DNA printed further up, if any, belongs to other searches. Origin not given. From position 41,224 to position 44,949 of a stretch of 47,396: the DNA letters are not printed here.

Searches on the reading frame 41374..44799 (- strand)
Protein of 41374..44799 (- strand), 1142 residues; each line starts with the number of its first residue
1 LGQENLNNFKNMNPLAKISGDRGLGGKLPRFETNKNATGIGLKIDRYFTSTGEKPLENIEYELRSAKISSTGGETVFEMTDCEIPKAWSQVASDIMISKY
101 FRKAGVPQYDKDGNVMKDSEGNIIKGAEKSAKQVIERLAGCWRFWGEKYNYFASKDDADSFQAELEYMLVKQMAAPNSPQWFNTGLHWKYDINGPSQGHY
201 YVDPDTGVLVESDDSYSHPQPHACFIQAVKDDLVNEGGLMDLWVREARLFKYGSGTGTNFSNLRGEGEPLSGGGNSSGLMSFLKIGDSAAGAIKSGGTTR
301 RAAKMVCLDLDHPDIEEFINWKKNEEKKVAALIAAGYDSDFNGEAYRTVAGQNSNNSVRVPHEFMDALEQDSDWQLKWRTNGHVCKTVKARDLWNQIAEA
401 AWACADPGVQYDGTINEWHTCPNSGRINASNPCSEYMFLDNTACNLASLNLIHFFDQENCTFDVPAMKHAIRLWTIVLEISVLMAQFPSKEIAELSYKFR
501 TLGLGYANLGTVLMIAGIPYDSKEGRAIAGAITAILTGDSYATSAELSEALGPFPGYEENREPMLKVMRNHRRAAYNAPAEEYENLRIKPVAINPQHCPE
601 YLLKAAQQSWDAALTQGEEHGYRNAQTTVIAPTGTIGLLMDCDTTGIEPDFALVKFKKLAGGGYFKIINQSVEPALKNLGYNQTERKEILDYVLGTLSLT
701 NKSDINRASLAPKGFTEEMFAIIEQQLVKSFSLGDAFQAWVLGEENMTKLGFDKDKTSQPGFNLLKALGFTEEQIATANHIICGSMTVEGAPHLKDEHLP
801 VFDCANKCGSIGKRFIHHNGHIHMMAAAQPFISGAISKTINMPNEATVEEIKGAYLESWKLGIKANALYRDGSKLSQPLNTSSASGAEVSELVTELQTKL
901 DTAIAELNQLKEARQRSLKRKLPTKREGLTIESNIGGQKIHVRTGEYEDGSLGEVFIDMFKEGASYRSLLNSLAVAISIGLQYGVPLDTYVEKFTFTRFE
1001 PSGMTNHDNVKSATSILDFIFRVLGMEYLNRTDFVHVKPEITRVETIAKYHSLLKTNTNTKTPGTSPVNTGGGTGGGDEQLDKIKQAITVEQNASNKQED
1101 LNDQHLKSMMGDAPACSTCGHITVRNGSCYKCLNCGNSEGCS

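Call 18: search_protein_families(library=pfam, proteins=[window:41374-44799:-], max_evalue=0.001)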
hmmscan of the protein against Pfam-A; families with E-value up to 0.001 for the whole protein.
window:41374-44799:- (1142 aa): 3 families
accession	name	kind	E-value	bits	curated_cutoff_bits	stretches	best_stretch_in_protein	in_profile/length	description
PF02867.20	Ribonuc_red_lgC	-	2.1e-130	436.3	23.9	2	223-690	2-444/523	Ribonucleotide reductase, barrel domain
PF08471.15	Ribonuc_red_2_N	-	2.4e-34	118.1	27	1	73-172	2-103/103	Class II vitamin B12-dependent ribonucleotide reductase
PF12637.14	TSCPD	-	6e-10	39.7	22.8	1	936-1025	10-85/88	TSCPD domain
